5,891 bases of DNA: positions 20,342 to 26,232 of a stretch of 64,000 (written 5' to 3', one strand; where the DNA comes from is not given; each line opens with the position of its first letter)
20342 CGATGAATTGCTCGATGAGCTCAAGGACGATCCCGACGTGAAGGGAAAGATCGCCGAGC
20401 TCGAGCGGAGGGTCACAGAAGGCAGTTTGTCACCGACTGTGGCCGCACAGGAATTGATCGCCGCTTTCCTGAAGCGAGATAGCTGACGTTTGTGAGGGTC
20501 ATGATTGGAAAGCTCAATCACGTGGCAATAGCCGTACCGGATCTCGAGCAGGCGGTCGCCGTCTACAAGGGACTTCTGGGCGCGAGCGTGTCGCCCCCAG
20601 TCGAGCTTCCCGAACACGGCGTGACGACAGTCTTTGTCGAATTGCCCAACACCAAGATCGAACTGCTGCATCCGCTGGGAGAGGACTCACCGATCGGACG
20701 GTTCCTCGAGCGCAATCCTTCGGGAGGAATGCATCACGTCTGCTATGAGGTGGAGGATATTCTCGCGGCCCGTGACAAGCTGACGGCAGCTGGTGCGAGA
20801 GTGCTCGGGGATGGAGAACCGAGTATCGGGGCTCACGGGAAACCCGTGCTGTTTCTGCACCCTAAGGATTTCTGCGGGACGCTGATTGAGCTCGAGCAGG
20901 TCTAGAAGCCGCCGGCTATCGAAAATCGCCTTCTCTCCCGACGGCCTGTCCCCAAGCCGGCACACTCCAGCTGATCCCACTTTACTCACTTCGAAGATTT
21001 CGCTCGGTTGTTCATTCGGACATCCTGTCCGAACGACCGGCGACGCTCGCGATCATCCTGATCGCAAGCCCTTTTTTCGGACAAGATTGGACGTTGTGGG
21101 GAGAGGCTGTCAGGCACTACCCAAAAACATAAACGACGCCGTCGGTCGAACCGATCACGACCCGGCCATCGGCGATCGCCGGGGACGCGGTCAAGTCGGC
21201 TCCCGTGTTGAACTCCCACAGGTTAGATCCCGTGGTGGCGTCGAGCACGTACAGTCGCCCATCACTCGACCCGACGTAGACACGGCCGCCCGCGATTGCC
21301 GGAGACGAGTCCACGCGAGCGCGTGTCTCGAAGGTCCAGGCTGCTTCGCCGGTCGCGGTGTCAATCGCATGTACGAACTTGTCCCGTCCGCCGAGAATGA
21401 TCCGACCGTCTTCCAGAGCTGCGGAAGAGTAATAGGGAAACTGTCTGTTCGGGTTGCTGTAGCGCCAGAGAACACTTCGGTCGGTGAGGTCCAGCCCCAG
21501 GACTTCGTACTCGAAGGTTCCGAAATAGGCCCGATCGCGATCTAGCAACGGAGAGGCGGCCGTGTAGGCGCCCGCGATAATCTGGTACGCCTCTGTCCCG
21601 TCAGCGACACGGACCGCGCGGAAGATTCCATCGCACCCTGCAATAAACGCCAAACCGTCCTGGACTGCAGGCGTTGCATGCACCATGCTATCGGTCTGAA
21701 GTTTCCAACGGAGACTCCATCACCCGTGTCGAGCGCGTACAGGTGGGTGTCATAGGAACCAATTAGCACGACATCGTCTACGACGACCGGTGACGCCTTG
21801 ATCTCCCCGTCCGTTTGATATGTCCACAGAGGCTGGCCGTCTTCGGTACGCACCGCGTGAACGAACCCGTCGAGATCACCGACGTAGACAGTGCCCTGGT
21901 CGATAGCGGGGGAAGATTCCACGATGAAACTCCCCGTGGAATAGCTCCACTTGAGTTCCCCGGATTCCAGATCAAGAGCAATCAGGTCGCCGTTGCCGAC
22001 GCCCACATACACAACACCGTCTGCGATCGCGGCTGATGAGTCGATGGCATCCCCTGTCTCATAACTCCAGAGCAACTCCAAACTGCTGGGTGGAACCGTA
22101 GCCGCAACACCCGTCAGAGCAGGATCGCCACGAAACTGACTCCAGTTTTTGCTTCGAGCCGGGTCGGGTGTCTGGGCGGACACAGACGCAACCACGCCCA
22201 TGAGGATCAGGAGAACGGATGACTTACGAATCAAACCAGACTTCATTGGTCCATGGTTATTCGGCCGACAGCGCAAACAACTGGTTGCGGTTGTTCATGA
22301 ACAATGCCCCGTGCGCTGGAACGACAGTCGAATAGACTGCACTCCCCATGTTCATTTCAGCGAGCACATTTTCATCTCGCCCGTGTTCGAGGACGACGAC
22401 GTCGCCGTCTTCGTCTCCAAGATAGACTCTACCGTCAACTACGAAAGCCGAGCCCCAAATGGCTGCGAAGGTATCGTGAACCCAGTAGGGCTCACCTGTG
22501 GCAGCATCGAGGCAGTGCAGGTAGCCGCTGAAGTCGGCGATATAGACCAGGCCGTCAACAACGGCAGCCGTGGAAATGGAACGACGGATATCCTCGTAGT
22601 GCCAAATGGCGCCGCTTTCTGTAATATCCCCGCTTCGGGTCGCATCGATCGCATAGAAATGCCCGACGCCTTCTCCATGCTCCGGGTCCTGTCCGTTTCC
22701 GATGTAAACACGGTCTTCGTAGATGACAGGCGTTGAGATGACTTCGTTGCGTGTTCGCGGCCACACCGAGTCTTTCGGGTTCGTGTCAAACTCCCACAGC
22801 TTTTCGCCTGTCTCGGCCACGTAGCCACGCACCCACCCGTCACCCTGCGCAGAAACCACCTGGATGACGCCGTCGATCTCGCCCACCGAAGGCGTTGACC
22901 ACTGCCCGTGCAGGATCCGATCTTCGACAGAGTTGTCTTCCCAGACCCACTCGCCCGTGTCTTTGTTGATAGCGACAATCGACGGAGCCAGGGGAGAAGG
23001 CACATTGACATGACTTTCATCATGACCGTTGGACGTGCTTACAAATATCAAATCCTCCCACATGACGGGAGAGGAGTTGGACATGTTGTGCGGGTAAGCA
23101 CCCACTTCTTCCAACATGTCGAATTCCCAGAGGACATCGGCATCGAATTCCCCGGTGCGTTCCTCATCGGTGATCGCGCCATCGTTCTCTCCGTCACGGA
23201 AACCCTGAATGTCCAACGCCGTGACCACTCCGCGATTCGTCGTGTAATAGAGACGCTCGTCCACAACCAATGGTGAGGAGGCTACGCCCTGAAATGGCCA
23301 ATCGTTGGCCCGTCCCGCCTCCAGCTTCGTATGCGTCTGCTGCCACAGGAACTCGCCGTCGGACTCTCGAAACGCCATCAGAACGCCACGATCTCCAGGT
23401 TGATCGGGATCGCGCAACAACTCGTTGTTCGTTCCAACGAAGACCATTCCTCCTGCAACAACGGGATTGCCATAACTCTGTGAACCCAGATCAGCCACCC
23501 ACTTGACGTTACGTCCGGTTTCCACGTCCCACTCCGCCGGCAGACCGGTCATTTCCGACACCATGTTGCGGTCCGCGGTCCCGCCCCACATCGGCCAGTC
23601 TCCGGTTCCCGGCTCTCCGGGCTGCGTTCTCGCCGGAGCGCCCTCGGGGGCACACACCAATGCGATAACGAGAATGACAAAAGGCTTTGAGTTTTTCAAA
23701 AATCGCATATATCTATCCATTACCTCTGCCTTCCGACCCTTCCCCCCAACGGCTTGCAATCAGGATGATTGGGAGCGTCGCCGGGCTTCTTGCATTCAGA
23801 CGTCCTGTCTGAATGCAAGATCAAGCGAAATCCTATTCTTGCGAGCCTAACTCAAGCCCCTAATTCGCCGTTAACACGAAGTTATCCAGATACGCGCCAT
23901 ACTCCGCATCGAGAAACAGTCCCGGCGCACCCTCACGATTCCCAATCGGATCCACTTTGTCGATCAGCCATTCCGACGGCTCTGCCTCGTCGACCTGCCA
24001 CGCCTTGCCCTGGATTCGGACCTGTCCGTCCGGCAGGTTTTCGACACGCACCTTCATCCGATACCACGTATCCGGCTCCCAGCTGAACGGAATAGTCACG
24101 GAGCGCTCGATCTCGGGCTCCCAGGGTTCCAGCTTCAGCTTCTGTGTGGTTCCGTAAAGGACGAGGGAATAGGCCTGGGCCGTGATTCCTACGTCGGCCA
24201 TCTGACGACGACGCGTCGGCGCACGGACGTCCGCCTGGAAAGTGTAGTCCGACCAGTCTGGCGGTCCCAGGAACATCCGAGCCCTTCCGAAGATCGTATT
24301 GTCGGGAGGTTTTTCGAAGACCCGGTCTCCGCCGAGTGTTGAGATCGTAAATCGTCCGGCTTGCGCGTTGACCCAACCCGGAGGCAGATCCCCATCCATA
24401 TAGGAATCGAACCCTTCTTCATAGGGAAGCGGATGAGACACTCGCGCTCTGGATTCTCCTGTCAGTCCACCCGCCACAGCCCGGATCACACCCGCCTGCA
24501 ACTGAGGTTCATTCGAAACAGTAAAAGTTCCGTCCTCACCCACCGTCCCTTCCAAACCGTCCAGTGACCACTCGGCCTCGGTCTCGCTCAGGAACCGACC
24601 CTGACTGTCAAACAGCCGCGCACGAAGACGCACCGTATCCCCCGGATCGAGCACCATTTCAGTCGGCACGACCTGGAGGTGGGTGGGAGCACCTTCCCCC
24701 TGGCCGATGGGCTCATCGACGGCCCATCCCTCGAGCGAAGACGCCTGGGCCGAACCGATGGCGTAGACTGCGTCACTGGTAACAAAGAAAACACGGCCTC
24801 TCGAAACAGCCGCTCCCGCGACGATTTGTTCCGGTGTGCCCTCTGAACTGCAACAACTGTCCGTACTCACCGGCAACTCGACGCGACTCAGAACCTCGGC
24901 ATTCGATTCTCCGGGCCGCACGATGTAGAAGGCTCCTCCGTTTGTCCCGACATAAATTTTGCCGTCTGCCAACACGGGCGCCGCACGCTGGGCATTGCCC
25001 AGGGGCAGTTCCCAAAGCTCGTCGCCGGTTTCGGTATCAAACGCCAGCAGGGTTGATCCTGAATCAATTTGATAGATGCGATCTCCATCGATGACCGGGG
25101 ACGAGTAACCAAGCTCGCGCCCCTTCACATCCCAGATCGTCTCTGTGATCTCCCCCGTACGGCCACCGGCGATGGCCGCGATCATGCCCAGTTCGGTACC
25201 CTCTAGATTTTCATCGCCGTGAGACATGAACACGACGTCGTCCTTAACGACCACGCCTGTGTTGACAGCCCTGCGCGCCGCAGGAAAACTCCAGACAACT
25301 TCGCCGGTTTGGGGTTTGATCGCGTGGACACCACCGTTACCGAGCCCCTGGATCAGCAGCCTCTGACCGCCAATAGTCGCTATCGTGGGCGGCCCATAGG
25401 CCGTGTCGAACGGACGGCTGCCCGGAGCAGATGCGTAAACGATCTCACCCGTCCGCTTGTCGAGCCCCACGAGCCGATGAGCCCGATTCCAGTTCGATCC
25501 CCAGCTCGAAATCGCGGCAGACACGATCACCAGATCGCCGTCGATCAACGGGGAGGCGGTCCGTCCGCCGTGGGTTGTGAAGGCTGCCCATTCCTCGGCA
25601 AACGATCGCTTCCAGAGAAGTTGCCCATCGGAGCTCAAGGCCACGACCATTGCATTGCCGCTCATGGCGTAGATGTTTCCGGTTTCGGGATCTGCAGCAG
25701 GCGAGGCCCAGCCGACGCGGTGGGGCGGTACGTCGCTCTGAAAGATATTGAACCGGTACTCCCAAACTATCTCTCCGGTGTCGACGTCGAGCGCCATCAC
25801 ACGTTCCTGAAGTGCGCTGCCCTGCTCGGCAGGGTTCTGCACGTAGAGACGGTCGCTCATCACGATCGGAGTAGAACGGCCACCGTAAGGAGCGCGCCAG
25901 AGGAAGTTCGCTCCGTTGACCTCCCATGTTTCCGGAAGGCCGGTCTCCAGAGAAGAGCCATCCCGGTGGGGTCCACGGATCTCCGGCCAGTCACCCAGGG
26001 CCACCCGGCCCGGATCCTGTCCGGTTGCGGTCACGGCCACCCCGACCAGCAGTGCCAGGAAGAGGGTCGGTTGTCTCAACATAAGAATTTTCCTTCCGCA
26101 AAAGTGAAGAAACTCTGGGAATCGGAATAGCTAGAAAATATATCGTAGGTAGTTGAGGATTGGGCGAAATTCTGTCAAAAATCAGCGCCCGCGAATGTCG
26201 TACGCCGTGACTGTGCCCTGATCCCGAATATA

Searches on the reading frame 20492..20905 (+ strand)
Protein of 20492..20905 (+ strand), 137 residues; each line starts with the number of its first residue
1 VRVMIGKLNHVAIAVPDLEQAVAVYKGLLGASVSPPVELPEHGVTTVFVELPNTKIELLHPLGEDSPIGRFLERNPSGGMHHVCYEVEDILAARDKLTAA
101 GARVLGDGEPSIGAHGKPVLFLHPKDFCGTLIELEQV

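Call 47: search_protein_families(library=pfam, proteins=[window:20492-20905:+], max_evalue=0.00001)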
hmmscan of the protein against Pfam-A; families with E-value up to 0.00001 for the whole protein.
window:20492-20905:+ (137 aa): 3 families
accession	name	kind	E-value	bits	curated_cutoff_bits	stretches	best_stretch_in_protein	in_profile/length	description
PF13669.12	Glyoxalase_4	-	6.6e-25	88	27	1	9-121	1-109/109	Glyoxalase/Bleomycin resistance protein/Dioxygenase superfamily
PF00903.31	Glyoxalase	-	1.1e-13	52.1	20.6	1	7-133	1-120/121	Glyoxalase/Bleomycin resistance protein/Dioxygenase superfamily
PF13468.12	Glyoxalase_3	-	4.4e-09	37.1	25.1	1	8-103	1-101/176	Glyoxalase-like domain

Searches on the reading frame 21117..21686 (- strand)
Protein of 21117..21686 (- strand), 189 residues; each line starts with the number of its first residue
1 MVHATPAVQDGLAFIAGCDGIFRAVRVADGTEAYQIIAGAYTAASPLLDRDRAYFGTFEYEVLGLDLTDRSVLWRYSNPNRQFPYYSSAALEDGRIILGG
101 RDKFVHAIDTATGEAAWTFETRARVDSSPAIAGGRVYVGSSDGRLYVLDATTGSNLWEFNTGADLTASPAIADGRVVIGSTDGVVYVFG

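Call 47: search_protein_families(library=pfam, proteins=[window:21117-21686:-], max_evalue=0.00001)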
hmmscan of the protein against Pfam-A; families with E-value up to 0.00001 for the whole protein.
window:21117-21686:- (189 aa): 3 families
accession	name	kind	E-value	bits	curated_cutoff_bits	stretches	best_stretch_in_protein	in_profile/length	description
PF13570.13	Beta-prop_ACSF4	-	1.1e-24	87.9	133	1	93-187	19-117/329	Beta-alanine-activating enzyme, beta-propeller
PF13360.13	PQQ_2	-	1.1e-23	84.6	27.6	1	90-186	30-131/233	Outer membrane protein assembly factor BamB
PF01011.28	PQQ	-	2.3e-09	36.9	26.7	0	124-173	48-97/595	Glucose/ethanol/alcohol dehydrogenase, beta-propeller domain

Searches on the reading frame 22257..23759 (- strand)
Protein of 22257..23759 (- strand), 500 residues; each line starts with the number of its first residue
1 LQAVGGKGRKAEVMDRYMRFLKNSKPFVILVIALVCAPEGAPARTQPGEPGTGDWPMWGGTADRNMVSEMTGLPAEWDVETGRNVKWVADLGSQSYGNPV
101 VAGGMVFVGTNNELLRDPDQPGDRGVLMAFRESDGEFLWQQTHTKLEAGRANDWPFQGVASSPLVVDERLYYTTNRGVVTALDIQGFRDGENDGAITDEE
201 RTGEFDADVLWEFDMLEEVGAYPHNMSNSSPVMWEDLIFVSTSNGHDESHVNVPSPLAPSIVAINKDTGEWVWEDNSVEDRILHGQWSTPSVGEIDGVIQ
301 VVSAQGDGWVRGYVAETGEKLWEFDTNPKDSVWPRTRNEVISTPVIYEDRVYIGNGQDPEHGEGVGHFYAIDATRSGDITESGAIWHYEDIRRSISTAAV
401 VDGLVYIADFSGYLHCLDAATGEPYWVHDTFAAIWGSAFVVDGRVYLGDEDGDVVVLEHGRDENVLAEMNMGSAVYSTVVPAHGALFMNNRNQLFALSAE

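Call 47: search_protein_families(library=pfam, proteins=[window:22257-23759:-], max_evalue=0.00001)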
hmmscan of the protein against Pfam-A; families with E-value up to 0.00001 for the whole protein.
window:22257-23759:- (500 aa): 3 families
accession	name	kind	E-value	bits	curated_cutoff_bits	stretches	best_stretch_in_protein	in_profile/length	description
PF13360.13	PQQ_2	-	1.1e-24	87.8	27.6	3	208-426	54-231/233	Outer membrane protein assembly factor BamB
PF13570.13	Beta-prop_ACSF4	-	8.3e-18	65.3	133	1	261-490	31-234/329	Beta-alanine-activating enzyme, beta-propeller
PF01011.28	PQQ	-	1.6e-11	44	26.7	0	305-332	187-214/595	Glucose/ethanol/alcohol dehydrogenase, beta-propeller domain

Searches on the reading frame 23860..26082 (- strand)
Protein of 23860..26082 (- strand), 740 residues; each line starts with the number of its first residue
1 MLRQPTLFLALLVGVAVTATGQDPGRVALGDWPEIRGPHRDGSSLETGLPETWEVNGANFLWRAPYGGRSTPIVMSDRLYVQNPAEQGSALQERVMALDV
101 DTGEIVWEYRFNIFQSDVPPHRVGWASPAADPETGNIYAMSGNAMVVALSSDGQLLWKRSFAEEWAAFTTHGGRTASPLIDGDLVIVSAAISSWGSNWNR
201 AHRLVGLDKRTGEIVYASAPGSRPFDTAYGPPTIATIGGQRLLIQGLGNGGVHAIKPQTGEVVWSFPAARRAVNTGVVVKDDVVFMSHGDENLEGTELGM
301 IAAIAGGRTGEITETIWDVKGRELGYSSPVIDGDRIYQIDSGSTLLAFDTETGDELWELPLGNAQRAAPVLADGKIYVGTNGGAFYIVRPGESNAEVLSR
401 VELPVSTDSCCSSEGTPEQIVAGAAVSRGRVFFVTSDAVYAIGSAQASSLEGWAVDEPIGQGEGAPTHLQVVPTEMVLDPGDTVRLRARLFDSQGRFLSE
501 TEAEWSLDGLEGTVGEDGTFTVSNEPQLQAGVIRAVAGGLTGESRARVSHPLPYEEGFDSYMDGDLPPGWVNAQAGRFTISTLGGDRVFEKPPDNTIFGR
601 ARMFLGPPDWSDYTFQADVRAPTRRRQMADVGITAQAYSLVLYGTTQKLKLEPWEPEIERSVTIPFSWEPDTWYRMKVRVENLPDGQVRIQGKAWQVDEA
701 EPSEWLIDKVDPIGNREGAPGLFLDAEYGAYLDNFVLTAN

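Call 47: search_protein_families(library=pfam, proteins=[window:23860-26082:-], max_evalue=0.00001)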
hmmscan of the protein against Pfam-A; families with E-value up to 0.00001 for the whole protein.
window:23860-26082:- (740 aa): 3 families
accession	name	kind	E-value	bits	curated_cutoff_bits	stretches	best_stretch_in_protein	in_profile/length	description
PF13360.13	PQQ_2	-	8.8e-27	94.7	27.6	2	133-293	32-181/233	Outer membrane protein assembly factor BamB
PF13570.13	Beta-prop_ACSF4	-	1.5e-11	44.7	133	0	314-415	82-187/329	Beta-alanine-activating enzyme, beta-propeller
PF01011.28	PQQ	-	9.3e-10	38.3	26.7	0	68-221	49-209/595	Glucose/ethanol/alcohol dehydrogenase, beta-propeller domain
